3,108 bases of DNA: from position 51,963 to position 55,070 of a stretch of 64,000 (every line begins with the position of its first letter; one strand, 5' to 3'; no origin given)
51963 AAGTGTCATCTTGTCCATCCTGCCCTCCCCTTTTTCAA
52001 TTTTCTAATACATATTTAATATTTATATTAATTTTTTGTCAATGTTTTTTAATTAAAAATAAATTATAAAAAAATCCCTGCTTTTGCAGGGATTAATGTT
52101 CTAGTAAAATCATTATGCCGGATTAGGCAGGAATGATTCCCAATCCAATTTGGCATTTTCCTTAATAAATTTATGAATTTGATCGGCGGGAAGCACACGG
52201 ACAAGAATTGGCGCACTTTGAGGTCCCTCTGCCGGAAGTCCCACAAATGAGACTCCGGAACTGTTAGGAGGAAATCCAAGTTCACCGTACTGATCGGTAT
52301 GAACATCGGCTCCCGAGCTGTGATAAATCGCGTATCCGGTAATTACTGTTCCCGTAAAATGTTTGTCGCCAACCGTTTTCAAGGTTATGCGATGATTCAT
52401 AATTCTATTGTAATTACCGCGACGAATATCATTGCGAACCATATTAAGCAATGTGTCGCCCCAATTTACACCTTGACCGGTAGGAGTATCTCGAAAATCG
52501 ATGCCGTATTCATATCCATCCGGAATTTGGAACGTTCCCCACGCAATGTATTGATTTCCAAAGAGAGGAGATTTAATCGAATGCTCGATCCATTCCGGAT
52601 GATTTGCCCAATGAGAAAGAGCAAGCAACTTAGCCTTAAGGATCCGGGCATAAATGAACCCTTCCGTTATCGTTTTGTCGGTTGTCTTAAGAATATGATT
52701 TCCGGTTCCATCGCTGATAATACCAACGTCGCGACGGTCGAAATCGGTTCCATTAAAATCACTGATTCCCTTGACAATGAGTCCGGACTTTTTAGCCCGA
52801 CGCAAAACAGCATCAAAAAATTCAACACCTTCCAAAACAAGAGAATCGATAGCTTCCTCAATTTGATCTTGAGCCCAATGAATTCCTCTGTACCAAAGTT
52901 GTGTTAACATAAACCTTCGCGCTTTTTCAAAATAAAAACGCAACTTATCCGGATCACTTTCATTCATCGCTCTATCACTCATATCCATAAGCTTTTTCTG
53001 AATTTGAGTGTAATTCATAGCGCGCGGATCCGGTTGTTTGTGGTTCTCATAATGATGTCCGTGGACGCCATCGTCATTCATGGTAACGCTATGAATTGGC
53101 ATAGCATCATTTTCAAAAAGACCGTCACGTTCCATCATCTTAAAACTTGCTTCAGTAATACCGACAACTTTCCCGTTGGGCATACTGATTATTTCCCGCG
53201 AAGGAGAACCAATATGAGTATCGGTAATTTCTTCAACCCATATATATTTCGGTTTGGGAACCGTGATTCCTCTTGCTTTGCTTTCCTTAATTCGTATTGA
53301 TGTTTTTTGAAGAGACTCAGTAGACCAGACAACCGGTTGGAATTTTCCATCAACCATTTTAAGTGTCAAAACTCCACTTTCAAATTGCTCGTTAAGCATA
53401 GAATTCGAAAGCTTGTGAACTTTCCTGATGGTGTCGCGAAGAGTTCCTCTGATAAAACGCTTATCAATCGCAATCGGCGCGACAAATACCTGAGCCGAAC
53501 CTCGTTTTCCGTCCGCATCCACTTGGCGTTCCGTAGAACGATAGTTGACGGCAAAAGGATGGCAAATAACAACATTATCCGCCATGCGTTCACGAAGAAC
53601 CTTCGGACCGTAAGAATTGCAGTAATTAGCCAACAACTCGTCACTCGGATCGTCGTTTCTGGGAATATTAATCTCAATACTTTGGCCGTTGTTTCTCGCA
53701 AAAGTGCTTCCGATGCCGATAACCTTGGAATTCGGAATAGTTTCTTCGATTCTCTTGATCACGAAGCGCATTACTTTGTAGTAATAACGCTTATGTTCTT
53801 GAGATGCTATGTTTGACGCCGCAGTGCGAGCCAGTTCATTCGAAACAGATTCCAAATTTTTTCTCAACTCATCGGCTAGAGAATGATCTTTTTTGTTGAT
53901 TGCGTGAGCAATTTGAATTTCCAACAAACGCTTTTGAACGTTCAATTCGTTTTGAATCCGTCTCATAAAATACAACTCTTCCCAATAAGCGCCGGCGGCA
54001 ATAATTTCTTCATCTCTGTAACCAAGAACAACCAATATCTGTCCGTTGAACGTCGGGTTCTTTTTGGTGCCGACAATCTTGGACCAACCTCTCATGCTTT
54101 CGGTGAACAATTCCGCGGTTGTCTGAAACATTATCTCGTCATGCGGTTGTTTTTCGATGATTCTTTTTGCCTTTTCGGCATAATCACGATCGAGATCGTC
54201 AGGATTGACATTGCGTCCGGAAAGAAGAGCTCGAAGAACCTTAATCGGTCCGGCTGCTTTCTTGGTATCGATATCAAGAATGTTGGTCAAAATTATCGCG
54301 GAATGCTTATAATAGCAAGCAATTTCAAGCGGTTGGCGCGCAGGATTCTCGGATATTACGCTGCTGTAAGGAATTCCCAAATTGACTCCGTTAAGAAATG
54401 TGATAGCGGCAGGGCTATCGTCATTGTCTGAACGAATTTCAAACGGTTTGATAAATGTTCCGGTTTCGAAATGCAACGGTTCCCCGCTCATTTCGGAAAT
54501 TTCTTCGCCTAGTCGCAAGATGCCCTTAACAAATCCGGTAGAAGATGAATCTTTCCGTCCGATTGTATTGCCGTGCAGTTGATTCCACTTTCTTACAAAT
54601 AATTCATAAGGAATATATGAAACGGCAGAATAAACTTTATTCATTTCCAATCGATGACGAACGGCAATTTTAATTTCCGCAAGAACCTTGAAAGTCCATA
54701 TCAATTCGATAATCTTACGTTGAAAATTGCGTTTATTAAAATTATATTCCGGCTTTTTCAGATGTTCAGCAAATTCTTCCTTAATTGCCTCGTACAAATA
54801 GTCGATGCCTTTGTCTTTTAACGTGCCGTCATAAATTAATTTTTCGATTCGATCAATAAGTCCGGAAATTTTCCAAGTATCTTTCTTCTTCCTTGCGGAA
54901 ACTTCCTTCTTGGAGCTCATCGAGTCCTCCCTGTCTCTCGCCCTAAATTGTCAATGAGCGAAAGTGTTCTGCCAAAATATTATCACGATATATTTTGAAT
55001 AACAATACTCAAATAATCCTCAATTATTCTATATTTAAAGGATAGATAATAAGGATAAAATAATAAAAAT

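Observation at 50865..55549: GC-elevated, terminator-punctuated island abutting tRNA-Gln(CUG): giant phosphoesterase-domain protein + triplicated membrane protein + Cys-rich mini-protein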

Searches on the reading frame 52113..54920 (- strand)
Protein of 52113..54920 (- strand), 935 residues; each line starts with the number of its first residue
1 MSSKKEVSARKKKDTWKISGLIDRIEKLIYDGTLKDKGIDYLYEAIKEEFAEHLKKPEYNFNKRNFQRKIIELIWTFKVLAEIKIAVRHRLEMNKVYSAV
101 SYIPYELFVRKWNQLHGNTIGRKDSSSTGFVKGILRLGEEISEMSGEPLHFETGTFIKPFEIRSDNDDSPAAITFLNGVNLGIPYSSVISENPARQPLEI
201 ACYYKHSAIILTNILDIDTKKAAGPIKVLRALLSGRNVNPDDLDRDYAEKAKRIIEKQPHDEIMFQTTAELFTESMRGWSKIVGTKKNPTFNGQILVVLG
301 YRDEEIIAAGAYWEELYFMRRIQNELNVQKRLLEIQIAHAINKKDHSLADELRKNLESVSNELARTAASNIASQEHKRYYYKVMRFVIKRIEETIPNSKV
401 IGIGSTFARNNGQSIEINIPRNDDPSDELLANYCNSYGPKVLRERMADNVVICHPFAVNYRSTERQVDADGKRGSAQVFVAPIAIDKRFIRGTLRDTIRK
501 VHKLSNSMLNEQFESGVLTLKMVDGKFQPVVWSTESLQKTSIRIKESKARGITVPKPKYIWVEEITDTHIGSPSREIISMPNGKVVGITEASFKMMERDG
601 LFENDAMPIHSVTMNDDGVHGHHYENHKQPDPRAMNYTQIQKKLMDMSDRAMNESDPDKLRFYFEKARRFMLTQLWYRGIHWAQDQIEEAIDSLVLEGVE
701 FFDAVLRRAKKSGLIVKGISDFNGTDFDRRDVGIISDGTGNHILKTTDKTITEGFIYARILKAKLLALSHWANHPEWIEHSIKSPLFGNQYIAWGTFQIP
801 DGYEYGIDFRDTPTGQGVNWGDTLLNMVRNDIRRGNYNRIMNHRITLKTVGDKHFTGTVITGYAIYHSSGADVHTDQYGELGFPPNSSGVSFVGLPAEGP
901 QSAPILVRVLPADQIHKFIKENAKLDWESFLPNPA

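Call 4: search_protein_families(library=pfam, proteins=[window:52113-54920:-], max_evalue=1)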
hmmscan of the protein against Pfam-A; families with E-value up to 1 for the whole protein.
window:52113-54920:- (935 aa): 3 families
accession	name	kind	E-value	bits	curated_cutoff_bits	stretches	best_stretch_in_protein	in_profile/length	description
PF25805.1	IQUB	-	0.0009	19.2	27.8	1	4-67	67-129/140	IQUB-like domain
PF18196.7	Cdh1_DBD_1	-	0.32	11.7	26.4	0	21-56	19-53/120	Chromodomain helicase DNA-binding domain 1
PF14551.11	MCM_N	-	0.43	11.5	24.9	1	314-375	17-76/95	MCM N-terminal domain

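Call 5: search_protein_families(library=phrogs, proteins=[window:52113-54920:-], max_evalue=0.1)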
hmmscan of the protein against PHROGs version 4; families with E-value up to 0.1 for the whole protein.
window:52113-54920:- (935 aa): 1 family
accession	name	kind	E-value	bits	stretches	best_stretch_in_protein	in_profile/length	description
phrog_17391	-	unknown function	0.075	14.1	0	78-138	16-78/116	-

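Call 6: search_protein_families(library=padloc, proteins=[window:52113-54920:-], max_evalue=0.1)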
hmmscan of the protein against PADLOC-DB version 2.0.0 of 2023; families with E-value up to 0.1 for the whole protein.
window:52113-54920:- (935 aa): 0 families

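Call 8: search_protein_families(library=ncbifam, proteins=[window:52113-54920:-], max_evalue=1)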
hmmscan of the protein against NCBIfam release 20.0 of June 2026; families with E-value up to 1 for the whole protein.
window:52113-54920:- (935 aa): 0 families

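Call 9: search_solved_structures(query=window:52113-54920:-, max_evalue=10, show_alignments=2)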
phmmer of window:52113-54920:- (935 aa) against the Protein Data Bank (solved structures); distinct sequences matched with E-value up to 10: 1.
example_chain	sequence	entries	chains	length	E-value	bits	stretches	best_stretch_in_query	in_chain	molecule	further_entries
2zq5_A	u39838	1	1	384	0.016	16.4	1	715-797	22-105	Putative uncharacterized protein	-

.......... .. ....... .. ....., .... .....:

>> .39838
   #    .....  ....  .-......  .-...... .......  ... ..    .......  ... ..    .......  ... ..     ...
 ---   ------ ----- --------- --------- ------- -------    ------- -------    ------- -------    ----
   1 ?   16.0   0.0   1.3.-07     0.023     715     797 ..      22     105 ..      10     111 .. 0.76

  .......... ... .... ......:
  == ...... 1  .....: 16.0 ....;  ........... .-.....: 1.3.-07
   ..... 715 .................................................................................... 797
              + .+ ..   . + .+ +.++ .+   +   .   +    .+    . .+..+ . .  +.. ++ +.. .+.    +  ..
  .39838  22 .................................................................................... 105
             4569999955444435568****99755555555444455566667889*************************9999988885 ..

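Call 10: find_homologous_proteins(query=window:52113-54920:-)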
Query window:52113-54920:- (935 aa): 44 proteins with E <= 0.001 among 8000 candidates.
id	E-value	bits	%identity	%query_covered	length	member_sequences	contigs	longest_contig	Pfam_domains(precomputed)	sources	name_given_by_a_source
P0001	0.0e+0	1991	91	100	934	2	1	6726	-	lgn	-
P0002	0.0e+0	1239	58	99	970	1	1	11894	-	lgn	-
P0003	0.0e+0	1124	53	99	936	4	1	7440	-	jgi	jgi:hypothetical protein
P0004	0.0e+0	1088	52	98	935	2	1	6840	-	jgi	-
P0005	1.3e-275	935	46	100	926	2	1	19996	-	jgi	-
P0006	1.5e-270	918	45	99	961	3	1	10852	-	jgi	jgi:hypothetical protein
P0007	8.6e-267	906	45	99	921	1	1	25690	-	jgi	jgi:hypothetical protein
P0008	6.4e-264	896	45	99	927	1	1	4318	-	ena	-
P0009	6.6e-254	863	44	98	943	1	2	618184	-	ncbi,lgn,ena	-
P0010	1.8e-252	859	43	98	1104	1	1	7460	-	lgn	-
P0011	8.2e-249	846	43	99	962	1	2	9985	-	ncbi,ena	-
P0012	1.2e-241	823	42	99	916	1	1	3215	-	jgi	-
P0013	2.2e-239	815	43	99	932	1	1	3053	-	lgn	-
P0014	1.8e-235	802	42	99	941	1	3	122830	-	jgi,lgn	jgi:hypothetical protein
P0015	1.2e-225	770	40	100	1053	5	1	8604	-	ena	-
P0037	1.2e-160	555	35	98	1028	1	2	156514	-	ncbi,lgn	-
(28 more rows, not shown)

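Call 12: find_encoding_contigs(protein=P0009, flank=8000, max_places=2)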
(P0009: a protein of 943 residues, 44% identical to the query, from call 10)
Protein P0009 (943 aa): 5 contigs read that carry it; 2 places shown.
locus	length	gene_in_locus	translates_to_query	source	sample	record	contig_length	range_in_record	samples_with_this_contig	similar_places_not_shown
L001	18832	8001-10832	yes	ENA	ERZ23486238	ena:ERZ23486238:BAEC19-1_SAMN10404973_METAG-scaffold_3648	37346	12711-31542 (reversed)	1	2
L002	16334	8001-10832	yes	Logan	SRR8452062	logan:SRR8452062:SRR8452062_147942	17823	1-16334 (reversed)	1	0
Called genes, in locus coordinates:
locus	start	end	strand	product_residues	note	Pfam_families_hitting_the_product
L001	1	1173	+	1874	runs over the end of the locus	PF01835:MG2 (faint), PF00404:Dockerin_1 (faint)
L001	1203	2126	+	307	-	-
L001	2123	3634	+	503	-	PF19077:Big_13 (faint)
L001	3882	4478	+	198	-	PF13489:Methyltransf_23, PF03848:TehB (faint), PF13847:Methyltransf_31, PF08241:Methyltransf_11, PF08242:Methyltransf_12, PF13649:Methyltransf_25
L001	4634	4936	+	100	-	-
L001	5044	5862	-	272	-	PF00413:Peptidase_M10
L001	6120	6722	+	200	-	PF05014:Nuc_deoxyrib_tr (weak), PF15891:Nuc_deoxyri_tr2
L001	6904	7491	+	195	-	-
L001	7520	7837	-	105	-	-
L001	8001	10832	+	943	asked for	-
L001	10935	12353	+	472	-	-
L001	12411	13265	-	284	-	PF00551:Formyl_trans_N, PF02911:Formyl_trans_C (faint)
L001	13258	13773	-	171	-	PF01327:Pep_deformylase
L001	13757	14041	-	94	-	-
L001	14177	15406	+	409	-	PF22694:CtpB_N-like, PF00595:PDZ, PF13180:PDZ_2 (weak), PF17820:PDZ_6, PF03572:Peptidase_S41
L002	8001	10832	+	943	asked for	-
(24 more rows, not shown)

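Call 13: find_encoding_contigs(protein=P0037, flank=8000, max_places=2)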
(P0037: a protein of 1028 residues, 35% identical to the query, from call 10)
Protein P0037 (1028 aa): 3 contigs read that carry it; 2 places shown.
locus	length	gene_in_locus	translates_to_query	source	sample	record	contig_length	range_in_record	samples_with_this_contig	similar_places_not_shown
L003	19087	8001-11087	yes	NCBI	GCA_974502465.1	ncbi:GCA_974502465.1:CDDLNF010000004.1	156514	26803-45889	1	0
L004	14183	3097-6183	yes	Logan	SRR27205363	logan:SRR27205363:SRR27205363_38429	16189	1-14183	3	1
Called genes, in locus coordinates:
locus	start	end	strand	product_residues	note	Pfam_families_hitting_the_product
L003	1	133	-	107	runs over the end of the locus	PF23477:zf_Tbcl_2 (faint)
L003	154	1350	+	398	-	PF01702:TGT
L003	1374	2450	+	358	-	PF21088:MS_channel_1st, PF00924:MS_channel_2nd, PF21082:MS_channel_3rd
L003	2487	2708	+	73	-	-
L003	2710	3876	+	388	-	PF13200:DUF4015, PF14871:GHL6 (weak)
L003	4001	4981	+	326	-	PF00044:Gp_dh_N, PF02800:Gp_dh_C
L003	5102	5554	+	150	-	PF02502:LacAB_rpiB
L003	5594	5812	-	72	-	-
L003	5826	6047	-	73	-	-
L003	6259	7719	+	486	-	PF02934:GatB_N, PF02637:GatB_Yqey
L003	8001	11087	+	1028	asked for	-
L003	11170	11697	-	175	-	-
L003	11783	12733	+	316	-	PF02618:YceG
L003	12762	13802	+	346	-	PF03054:tRNA_Me_trans, PF20259:tRNA_Me_trans_M, PF20258:tRNA_Me_trans_C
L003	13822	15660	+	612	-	PF01411:tRNA-synt_2c, PF07973:tRNA_SAD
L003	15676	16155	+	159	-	PF00583:Acetyltransf_1, PF13673:Acetyltransf_10, PF13508:Acetyltransf_7, PF08445:FR47 (weak)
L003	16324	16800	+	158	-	-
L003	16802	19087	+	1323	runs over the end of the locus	PF09136:Glucodextran_B (weak), PF00932:LTD, PF13229:Beta_helix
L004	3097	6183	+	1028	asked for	-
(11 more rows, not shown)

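Call 17: find_related_loci(query=A1, collection=genome_contigs, flank=8000)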
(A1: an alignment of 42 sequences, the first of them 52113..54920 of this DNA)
Query A1 (935 aa) in genome_contigs; peptide patterns used: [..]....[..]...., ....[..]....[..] (x = any residue, [..] = any of these).
85 stretches matched a pattern; 44 encode a relative of the query (tblastn E <= 1e-3); 44 distinct loci.
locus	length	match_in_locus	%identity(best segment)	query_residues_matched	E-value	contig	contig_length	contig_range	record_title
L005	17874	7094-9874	53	3-934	0e+0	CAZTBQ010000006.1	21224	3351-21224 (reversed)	MAG TPA_asm: uncultured Candidatus Saccharibacteria bacterium isolate SRP278252_co1_800 genome assembly, contig: NODE_41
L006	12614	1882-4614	52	18-935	0e+0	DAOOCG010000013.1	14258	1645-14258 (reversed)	MAG TPA_asm: Candidatus Paceibacterota bacterium isolate AMR_MDS_4024 NODE_3879_length_14258_cov_5.736323, whole genome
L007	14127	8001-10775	42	6-935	0e+0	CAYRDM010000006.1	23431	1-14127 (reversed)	MAG TPA_asm: uncultured Candidatus Saccharibacteria bacterium isolate SRP193066_co2_445 genome assembly, contig: NODE_11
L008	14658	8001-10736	41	17-935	0e+0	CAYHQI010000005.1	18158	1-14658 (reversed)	MAG TPA_asm: uncultured Candidatus Saccharibacteria bacterium isolate ERP119705_co15_11 genome assembly, contig: NODE_30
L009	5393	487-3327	40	4-935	0e+0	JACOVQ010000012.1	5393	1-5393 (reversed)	MAG: Candidatus Zambryskibacteria bacterium isolate NC_groundwater_104_Ag_S-0.1um_44_1351 S_p1_S3_170907_scaffold_141914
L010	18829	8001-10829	38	9-935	0e+0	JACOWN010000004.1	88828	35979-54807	MAG: Parcubacteria group bacterium isolate NC_groundwater_127_Ag_B-0.1um_55_13 S3_GD2017_2_B1_scaffold_108, whole genome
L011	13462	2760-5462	38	24-934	0e+0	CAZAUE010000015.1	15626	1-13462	MAG TPA_asm: uncultured Candidatus Saccharibacteria bacterium isolate SRP050083_co1_186 genome assembly, contig: NODE_15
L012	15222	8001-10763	37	4-934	0e+0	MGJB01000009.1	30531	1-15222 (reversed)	MAG: Candidatus Yanofskybacteria bacterium RIFCSPHIGHO2_01_FULL_41_26 rifcsphigho2_01_scaffold_4918, whole genome shotgu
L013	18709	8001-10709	37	24-934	0e+0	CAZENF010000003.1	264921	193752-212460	MAG TPA_asm: uncultured Candidatus Saccharibacteria bacterium isolate SRP273308_co1_433 genome assembly, contig: NODE_36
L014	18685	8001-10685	38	23-934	0e+0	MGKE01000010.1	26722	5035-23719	MAG: Candidatus Yanofskybacteria bacterium RIFCSPLOWO2_01_FULL_39_28 rifcsplowo2_01_scaffold_2799, whole genome shotgun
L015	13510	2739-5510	38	29-935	0e+0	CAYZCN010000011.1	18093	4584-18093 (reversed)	MAG TPA_asm: uncultured Candidatus Saccharibacteria bacterium isolate binchicken_co46_16 genome assembly, contig: NODE_5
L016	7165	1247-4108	36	5-935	0e+0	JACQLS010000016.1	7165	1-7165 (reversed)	MAG: Parcubacteria group bacterium isolate NC_groundwater_1209_Ag_S-0.1um_50_38 S_p1_S3_coassembly_k141_647311, whole ge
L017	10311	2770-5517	38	21-934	0e+0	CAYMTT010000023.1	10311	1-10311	MAG TPA_asm: uncultured Candidatus Saccharibacteria bacterium isolate binchicken_co17_376 genome assembly, contig: NODE_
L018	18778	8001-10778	37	5-935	0e+0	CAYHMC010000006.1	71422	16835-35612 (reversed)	MAG TPA_asm: uncultured Candidatus Saccharibacteria bacterium isolate ERP119705_co13_620 genome assembly, contig: NODE_4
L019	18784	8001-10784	36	4-935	0e+0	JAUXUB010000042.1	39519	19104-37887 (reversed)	MAG: bacterium isolate C13_metabat.bin.52 C13_k141_127730, whole genome shotgun sequence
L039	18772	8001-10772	32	11-932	1e-144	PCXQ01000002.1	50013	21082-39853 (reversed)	MAG: Candidatus Yanofskybacteria bacterium CG10_big_fil_rev_8_21_14_0_10_36_16 CG10_8_21_14_0.10_scaffold_670_c, whole g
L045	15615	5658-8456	34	34-935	1e-169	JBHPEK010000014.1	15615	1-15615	Patescibacteria group bacterium isolate SAG AM-311-F06 NODE_14_length_15615_cov_32.673008, whole genome shotgun sequence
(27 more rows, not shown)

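Call 18: search_solved_structures(query=A1, max_evalue=10, show_alignments=3)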
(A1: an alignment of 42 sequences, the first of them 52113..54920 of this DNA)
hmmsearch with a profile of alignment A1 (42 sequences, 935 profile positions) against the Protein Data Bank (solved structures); distinct sequences matched with E-value up to 10: 5.
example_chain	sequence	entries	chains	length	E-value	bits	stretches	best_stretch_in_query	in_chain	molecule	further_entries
8ap6_M1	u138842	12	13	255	0.32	12.3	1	261-364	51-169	oligomycin sensitiviy conferring protein | OSCP | oligomycin-sensivity-conferring protein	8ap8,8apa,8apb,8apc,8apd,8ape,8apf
6rxt_UH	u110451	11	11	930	0.43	11.8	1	464-521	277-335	Utp8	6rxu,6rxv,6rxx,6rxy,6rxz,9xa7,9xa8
9y6s_6x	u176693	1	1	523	0.79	11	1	69-144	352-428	TAX-1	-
3jbn_J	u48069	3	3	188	1.2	10.4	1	336-434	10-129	40S ribosomal protein eS7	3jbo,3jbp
7qnl_AAA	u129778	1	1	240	3.4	8.9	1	322-366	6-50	DARPIN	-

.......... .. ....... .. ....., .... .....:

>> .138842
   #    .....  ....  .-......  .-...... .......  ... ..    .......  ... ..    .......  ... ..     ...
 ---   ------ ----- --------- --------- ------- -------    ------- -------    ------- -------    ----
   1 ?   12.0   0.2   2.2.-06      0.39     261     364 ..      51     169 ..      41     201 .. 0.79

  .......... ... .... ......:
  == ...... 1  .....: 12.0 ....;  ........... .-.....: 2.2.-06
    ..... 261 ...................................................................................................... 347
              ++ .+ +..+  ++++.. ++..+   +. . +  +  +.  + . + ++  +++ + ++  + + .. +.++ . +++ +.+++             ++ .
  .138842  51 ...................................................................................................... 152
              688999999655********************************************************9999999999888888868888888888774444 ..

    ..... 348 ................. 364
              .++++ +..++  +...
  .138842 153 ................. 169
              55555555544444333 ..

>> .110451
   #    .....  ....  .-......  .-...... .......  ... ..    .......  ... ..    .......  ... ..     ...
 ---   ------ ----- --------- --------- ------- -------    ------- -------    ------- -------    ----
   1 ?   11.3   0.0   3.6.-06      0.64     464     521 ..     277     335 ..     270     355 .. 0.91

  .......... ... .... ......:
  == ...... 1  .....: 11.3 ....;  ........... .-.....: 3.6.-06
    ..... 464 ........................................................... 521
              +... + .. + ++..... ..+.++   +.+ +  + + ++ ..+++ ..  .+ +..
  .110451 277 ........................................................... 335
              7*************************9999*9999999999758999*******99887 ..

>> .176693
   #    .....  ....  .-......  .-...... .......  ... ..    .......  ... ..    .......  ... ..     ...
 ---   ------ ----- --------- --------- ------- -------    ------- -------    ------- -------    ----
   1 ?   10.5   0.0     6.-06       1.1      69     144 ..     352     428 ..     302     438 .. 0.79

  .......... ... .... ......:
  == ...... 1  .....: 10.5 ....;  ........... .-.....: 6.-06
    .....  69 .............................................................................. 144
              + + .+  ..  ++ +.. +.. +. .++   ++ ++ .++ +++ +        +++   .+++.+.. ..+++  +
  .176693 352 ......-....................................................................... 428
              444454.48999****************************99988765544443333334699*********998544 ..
